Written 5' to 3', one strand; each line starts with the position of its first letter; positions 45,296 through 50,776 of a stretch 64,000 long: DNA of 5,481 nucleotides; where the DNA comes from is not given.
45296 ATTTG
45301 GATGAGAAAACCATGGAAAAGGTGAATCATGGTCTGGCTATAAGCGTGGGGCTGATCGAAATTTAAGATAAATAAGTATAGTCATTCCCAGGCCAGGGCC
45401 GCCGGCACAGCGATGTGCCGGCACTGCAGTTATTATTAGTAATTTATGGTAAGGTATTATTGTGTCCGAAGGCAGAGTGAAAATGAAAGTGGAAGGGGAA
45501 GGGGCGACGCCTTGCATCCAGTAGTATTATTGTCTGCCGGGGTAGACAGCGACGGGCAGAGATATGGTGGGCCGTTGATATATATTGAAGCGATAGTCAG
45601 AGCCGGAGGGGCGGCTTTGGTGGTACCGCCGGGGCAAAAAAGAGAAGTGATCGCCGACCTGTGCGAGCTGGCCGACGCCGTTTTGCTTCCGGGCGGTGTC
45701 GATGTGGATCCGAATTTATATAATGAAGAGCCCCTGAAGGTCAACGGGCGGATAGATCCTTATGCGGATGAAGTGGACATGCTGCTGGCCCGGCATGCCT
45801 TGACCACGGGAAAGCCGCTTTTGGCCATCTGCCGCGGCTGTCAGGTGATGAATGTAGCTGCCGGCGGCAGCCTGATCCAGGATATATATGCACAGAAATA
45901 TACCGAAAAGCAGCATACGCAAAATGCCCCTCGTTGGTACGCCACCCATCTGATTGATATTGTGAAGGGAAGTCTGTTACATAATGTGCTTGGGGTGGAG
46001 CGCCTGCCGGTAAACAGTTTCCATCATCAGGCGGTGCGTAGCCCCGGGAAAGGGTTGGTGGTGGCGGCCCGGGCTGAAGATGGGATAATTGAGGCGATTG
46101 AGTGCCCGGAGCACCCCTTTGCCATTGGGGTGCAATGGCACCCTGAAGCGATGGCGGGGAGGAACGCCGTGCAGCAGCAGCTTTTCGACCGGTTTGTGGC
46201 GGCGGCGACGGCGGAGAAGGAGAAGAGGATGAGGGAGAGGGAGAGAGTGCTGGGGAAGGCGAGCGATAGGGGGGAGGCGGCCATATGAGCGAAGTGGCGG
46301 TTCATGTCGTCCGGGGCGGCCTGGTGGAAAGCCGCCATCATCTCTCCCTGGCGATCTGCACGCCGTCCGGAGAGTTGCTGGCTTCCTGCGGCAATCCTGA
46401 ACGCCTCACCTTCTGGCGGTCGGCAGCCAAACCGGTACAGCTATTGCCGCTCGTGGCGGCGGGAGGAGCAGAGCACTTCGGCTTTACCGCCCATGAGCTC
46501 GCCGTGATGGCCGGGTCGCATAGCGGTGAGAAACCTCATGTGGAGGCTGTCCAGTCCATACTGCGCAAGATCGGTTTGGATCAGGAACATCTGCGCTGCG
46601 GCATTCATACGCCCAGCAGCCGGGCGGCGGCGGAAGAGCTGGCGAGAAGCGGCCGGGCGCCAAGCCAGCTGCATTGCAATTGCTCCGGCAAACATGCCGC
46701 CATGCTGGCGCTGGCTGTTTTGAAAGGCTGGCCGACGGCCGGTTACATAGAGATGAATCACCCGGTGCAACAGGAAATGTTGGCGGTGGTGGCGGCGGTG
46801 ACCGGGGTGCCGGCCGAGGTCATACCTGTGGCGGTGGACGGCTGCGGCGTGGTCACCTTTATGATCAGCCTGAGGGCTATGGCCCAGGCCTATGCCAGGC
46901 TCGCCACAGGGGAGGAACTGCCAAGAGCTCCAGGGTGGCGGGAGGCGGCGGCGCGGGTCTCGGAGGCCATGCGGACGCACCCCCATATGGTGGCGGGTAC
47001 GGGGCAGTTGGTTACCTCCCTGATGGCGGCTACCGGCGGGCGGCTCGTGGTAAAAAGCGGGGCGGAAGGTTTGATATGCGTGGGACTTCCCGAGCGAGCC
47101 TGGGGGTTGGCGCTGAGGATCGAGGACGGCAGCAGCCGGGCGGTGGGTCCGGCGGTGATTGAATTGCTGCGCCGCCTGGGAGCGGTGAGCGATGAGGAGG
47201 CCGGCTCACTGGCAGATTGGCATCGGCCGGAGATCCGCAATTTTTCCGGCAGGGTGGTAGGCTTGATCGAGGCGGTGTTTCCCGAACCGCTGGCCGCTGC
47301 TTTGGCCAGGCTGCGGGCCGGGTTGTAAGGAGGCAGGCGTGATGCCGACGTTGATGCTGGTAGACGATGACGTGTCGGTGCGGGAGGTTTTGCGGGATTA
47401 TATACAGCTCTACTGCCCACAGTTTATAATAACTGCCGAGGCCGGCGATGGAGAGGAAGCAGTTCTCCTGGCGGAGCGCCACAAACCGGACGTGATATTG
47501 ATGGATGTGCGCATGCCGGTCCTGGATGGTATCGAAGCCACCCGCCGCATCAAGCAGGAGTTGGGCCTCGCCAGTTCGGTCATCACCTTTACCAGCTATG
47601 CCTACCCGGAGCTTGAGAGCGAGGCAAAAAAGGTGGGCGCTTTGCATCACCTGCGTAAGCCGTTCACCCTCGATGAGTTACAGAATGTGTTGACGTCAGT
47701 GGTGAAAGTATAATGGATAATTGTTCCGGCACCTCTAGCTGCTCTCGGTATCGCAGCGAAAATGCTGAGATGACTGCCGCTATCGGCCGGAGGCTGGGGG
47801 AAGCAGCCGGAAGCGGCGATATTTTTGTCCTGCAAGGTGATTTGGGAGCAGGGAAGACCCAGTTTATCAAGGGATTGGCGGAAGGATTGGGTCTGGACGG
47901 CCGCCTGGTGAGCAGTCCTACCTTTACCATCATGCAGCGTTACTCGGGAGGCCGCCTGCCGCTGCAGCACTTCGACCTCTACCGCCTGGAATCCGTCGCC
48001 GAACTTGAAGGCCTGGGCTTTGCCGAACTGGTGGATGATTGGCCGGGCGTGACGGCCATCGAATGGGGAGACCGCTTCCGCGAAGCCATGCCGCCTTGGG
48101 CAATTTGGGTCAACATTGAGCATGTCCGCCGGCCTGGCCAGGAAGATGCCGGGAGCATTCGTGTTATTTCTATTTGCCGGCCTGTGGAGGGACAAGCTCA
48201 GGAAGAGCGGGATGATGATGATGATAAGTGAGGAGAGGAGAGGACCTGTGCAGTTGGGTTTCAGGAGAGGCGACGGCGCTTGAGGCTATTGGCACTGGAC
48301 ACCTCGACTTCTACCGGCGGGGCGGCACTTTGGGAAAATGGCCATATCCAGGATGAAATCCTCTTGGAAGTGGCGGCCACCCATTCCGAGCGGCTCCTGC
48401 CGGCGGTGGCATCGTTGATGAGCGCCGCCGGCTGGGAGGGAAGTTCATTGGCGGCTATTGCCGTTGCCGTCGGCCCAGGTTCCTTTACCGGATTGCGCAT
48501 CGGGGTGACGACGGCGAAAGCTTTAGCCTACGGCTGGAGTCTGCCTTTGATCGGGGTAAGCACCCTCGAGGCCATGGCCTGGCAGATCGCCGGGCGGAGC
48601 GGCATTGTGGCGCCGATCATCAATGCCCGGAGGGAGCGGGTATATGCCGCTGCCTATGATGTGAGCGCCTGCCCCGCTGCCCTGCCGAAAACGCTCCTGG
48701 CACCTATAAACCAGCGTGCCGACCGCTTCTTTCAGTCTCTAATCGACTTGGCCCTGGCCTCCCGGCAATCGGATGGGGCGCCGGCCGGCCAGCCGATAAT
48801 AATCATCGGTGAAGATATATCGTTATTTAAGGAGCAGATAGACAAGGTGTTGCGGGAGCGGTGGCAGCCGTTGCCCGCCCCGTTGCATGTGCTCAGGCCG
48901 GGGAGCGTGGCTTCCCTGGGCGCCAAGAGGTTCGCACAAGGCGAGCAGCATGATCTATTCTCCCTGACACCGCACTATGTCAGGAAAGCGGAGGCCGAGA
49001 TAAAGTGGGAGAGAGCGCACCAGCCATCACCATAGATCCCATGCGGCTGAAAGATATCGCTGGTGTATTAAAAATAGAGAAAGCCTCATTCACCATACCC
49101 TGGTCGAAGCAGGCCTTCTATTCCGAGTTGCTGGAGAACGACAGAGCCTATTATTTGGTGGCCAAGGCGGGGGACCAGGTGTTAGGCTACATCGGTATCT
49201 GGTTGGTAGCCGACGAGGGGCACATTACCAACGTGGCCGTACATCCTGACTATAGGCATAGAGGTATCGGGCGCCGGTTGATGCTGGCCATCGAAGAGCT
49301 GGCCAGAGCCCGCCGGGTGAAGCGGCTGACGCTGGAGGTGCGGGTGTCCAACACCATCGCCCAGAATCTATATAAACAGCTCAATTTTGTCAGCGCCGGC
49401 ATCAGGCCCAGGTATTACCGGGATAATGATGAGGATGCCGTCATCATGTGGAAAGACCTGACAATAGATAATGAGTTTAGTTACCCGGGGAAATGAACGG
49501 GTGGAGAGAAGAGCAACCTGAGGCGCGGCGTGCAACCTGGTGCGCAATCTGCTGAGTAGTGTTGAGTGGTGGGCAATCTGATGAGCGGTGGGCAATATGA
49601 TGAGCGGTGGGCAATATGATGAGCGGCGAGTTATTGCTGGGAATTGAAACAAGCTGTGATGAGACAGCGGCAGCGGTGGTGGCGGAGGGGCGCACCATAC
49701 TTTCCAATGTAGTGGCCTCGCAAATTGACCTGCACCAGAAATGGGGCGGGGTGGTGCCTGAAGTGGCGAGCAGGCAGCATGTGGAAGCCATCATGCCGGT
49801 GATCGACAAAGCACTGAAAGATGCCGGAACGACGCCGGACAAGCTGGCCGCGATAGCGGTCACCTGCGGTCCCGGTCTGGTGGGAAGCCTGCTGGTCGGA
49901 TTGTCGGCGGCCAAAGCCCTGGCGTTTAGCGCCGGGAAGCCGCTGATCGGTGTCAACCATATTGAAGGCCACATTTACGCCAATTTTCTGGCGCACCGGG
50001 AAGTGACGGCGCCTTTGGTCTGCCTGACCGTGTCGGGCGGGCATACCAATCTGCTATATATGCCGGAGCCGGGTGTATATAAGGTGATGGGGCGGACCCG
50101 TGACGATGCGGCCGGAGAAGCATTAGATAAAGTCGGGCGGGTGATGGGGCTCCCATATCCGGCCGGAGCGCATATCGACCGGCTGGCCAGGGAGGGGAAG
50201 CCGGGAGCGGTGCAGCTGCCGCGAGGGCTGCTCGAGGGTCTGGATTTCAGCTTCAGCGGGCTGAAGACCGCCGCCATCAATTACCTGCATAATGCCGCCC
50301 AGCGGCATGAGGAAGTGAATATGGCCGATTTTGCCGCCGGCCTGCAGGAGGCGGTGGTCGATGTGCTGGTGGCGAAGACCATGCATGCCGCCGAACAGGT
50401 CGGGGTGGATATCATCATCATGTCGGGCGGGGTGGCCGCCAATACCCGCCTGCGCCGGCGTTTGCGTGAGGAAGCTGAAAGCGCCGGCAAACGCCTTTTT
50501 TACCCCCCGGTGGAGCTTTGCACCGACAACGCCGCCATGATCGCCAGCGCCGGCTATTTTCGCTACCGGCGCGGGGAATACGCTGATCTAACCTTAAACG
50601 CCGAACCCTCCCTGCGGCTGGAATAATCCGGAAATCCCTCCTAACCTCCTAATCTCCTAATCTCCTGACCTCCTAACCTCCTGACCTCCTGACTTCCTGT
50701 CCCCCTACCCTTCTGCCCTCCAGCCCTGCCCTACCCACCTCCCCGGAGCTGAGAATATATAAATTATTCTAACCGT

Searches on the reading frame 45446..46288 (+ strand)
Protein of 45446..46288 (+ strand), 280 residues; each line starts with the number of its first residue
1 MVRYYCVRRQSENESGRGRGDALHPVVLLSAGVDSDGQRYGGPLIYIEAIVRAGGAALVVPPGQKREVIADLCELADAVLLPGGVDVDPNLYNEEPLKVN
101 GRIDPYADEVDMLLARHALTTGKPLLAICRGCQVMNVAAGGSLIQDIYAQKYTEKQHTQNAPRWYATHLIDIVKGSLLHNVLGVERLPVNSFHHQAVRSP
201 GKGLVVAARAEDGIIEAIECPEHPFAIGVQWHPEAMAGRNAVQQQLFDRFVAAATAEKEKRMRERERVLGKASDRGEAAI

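Call 58: search_protein_families(library=pfam, proteins=[window:45446-46288:+], max_evalue=0.00001)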
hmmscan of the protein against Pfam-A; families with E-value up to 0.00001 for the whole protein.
window:45446-46288:+ (280 aa): 2 families
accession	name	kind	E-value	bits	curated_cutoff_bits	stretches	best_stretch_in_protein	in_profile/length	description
PF07722.19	Peptidase_C26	-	2.7e-61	207.6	20.5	1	46-234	29-219/219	Peptidase C26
PF00117.34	GATase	-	1.3e-14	54.7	22.8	1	102-241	52-179/190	Glutamine amidotransferase class-I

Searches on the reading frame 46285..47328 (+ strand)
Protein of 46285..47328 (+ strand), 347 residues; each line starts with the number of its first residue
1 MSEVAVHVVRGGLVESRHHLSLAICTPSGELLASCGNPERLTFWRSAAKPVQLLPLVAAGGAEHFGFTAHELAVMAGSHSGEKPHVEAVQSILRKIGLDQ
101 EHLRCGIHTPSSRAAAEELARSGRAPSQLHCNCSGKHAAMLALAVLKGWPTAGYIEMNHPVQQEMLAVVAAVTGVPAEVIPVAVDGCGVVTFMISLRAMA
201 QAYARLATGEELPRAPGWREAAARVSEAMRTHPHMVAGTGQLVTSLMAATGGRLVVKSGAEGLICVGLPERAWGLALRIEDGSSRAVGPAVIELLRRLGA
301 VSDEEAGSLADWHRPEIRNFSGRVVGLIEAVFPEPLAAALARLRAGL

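Call 58: search_protein_families(library=pfam, proteins=[window:46285-47328:+], max_evalue=0.00001)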
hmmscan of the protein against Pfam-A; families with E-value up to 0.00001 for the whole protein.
window:46285-47328:+ (347 aa): 1 family
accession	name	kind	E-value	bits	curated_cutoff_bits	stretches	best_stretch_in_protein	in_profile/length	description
PF06089.17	Asparaginase_II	-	5e-121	404.1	25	1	6-329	1-321/322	L-asparaginase II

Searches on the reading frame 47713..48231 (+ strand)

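Call 59: search_protein_families(library=pfam, proteins=[window:47713-48231:+], max_evalue=0.00001)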
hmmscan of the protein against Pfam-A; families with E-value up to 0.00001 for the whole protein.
window:47713-48231:+ (172 aa): 1 family
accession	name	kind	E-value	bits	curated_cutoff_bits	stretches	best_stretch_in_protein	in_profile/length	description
PF02367.23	TsaE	-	1.6e-35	122.3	26.6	1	16-137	2-120/128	Threonylcarbamoyl adenosine biosynthesis protein TsaE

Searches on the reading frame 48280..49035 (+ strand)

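Call 59: search_protein_families(library=pfam, proteins=[window:48280-49035:+], max_evalue=0.00001)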
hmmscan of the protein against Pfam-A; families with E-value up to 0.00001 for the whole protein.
window:48280-49035:+ (251 aa): 1 family
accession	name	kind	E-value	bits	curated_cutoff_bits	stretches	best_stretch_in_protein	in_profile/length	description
PF00814.31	TsaD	-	9.3e-31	107.9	24.8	1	31-243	25-264/264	tRNA N6-adenosine threonylcarbamoyltransferase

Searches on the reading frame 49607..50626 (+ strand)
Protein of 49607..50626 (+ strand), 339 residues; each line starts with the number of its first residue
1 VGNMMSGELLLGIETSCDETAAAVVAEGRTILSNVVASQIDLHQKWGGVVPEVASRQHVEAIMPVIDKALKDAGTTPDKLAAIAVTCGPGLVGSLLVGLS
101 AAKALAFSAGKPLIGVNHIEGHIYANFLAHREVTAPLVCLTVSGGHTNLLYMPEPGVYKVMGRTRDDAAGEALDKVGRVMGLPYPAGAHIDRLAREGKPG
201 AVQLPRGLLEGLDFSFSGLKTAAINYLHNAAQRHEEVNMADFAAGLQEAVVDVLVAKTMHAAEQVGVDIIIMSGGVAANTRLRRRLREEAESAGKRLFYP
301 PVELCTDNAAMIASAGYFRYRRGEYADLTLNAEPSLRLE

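Call 59: search_protein_families(library=pfam, proteins=[window:49607-50626:+], max_evalue=0.00001)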
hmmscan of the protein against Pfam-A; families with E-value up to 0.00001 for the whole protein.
window:49607-50626:+ (339 aa): 2 families
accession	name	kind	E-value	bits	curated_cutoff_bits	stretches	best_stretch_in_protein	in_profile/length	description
PF00814.31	TsaD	-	3.1e-99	332.4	24.8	1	30-313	1-263/264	tRNA N6-adenosine threonylcarbamoyltransferase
PF22521.2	HypF_C_2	-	2.2e-07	31.4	27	1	231-301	158-228/241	Carbamoyltransferase, Kae1-like Domain, second subdomain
